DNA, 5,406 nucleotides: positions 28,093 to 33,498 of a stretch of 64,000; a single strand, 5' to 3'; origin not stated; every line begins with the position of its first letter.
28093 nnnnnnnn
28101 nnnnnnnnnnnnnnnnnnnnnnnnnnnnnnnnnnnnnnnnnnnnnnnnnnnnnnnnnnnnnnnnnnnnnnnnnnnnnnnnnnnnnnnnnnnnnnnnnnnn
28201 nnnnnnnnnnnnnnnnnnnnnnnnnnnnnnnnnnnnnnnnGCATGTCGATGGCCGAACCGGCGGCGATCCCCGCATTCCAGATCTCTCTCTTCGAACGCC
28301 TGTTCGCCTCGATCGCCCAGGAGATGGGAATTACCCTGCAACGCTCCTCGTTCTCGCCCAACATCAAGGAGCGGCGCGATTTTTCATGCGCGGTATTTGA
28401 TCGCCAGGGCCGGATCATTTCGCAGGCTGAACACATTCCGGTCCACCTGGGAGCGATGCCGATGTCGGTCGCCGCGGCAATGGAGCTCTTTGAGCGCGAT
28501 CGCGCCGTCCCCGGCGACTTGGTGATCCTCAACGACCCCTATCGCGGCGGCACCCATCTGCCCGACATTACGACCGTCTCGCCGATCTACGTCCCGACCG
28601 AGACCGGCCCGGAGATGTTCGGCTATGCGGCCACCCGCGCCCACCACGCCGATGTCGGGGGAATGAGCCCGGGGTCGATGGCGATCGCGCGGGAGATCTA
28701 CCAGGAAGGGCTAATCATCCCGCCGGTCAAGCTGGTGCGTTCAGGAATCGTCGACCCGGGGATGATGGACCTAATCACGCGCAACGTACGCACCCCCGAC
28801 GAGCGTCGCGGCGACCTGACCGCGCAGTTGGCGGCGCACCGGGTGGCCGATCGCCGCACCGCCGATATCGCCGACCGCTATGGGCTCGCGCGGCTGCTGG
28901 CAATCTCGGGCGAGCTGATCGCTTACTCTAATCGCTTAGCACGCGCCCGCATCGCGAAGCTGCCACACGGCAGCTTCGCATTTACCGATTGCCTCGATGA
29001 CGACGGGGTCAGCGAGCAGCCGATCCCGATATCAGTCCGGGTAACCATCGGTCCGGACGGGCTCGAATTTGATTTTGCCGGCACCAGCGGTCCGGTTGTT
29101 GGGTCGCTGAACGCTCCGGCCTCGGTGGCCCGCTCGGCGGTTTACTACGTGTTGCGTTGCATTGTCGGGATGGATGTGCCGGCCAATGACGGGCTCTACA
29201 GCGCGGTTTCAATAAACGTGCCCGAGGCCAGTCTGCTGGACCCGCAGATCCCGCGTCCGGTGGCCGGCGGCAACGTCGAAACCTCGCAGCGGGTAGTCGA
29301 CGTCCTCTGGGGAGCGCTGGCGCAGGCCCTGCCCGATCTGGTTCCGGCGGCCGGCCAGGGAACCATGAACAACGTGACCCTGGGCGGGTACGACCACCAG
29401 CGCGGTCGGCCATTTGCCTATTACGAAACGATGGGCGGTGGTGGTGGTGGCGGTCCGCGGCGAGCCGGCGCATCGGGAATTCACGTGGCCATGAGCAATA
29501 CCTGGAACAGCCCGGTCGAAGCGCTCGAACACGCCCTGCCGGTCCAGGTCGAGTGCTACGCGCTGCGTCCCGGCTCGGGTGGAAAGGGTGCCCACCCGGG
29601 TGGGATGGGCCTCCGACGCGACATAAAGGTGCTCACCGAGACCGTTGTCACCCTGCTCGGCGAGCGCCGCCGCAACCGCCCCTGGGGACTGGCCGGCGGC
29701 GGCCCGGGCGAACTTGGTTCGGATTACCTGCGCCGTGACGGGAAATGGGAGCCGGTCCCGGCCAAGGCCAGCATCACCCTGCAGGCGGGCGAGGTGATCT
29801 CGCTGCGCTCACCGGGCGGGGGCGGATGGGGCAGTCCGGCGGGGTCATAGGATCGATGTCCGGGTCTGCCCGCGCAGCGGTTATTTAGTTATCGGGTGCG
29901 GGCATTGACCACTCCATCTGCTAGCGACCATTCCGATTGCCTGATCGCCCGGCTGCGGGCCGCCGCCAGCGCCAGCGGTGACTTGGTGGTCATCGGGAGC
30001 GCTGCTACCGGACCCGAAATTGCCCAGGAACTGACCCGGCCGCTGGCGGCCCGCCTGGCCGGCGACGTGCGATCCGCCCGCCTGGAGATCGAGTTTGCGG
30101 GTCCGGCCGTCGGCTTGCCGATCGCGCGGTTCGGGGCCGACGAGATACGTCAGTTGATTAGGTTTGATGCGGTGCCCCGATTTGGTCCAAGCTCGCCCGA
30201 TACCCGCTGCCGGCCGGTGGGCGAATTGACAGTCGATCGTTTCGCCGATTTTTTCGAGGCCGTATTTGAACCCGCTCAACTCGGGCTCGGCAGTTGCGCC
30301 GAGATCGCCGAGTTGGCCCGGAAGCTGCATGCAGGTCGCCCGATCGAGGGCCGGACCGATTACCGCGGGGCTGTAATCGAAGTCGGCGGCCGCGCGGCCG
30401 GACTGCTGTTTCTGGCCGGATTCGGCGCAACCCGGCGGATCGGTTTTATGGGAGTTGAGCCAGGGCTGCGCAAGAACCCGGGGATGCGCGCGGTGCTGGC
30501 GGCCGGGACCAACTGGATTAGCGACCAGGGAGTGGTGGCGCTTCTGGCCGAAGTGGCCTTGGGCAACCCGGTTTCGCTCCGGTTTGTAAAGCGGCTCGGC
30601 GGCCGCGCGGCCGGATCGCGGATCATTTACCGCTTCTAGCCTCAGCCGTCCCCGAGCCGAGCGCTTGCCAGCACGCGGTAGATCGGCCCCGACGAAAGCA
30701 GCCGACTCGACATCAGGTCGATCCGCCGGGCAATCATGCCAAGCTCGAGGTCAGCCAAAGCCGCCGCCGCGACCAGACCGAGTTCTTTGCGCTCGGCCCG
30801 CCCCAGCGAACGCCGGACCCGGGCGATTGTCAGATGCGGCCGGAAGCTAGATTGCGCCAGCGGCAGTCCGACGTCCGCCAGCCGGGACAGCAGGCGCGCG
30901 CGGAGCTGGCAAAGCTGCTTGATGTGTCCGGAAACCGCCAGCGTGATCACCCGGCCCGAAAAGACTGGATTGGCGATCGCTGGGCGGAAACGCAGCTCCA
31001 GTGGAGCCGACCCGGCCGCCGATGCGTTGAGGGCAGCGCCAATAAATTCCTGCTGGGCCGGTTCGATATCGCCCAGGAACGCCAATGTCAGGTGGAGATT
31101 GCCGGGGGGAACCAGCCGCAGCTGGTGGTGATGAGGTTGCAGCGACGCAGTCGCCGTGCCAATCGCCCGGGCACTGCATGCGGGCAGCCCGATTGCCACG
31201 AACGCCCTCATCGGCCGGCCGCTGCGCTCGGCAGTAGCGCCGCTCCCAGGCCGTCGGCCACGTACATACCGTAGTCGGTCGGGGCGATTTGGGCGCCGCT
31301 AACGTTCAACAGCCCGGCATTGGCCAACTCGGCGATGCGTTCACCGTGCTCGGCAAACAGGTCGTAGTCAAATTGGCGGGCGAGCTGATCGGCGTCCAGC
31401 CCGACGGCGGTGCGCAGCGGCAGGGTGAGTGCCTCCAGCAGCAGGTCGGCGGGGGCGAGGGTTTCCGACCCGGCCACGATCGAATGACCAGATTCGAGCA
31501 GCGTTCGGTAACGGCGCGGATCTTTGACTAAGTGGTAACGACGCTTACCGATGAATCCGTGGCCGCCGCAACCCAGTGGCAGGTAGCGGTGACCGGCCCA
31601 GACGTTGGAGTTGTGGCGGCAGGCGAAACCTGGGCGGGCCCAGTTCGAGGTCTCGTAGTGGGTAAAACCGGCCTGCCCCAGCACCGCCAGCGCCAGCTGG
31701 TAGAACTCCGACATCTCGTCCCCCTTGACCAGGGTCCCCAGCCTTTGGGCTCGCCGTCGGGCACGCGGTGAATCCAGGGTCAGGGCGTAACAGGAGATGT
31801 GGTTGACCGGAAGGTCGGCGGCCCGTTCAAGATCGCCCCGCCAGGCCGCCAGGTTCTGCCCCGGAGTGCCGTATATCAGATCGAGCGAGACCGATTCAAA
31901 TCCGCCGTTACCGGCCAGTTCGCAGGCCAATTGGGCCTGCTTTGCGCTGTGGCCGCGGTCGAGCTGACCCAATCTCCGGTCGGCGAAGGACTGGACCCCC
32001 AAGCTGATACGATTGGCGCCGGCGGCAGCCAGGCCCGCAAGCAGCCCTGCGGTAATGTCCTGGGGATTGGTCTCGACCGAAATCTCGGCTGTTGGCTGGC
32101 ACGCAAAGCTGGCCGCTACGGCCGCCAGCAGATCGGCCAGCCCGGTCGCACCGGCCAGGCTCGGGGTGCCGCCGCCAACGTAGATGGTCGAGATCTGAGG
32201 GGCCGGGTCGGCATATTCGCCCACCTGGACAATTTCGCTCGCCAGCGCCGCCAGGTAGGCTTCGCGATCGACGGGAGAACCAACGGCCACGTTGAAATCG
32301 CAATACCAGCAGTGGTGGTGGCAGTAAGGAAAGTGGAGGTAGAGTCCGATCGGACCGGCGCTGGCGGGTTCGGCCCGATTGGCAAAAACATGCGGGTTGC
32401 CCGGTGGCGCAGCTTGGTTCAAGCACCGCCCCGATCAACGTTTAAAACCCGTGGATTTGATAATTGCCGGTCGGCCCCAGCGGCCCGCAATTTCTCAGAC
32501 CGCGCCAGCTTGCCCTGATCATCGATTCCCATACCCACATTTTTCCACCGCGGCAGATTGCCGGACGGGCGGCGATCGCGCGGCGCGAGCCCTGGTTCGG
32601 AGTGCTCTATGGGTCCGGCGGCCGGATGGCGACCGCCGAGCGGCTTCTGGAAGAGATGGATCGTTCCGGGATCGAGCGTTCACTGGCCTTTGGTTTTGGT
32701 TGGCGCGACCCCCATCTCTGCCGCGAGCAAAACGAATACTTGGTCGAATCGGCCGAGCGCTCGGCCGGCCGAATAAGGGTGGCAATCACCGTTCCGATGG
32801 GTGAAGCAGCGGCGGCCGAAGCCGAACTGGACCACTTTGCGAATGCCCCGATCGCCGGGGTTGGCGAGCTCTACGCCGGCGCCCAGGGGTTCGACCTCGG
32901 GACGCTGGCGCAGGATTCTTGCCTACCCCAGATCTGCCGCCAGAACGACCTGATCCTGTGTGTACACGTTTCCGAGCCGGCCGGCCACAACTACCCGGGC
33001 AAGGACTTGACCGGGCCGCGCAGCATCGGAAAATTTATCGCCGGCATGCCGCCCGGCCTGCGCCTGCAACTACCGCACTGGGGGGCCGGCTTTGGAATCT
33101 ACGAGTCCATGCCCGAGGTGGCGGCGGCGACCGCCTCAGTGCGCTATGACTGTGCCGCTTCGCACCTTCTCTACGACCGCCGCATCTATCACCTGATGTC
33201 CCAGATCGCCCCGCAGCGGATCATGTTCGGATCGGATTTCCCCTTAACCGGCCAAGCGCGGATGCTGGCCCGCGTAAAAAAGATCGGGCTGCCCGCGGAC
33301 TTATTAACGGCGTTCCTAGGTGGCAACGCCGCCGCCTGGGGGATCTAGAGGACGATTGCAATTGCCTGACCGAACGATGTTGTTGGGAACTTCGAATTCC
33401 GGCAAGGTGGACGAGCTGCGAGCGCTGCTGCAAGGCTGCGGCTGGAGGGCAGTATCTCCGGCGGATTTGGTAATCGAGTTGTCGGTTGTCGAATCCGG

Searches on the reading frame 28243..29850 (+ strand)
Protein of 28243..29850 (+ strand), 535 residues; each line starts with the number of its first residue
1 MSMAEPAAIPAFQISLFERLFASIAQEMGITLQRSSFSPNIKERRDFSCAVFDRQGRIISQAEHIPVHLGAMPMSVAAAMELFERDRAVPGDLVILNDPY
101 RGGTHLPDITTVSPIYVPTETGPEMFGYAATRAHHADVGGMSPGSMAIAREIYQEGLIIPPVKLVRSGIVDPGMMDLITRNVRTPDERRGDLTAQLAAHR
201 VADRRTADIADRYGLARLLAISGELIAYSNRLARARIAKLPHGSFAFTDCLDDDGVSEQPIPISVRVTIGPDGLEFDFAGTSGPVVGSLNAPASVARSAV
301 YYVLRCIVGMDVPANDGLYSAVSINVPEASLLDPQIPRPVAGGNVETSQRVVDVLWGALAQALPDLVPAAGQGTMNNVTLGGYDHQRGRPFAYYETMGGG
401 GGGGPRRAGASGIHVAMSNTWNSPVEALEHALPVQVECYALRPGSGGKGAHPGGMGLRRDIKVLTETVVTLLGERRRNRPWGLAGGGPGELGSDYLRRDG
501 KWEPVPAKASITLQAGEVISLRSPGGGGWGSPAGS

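Call 75: search_protein_families(library=pfam, proteins=[window:28243-29850:+], max_evalue=0.0001)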
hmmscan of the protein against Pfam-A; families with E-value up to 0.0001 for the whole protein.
window:28243-29850:+ (535 aa): 1 family
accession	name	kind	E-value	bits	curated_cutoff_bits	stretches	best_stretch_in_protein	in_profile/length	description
PF02538.19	Hydantoinase_B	-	2.1e-194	647.2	26.8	1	12-532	3-519/519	Hydantoinase B/oxoprolinase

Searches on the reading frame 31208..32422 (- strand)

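Call 75: search_protein_families(library=pfam, proteins=[window:31208-32422:-], max_evalue=0.0001)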
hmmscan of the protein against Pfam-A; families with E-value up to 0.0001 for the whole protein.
window:31208-32422:- (404 aa): 2 families
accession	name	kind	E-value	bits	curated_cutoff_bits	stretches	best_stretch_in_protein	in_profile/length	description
PF04055.27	Radical_SAM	-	1.3e-20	74.7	29.5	1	29-196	2-161/166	Radical SAM superfamily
PF06969.22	HemN_C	-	1.1e-07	32.3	24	1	322-388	1-67/67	HemN C-terminal domain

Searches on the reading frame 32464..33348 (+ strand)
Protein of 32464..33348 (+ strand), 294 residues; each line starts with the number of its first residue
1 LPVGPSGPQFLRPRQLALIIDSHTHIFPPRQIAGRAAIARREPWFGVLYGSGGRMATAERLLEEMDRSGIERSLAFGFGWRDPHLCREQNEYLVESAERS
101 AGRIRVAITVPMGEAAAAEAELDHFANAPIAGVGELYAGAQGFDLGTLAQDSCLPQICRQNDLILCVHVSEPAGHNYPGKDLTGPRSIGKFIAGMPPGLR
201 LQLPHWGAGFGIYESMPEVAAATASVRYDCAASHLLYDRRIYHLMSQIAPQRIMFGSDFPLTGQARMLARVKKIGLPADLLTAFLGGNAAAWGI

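Call 76: search_protein_families(library=pfam, proteins=[window:32464-33348:+], max_evalue=0.0001)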
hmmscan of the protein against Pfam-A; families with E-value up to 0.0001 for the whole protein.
window:32464-33348:+ (294 aa): 1 family
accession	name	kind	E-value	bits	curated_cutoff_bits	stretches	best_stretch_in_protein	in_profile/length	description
PF04909.20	Amidohydro_2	-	8.5e-19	68.8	26.4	1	20-291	1-285/289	Amidohydrolase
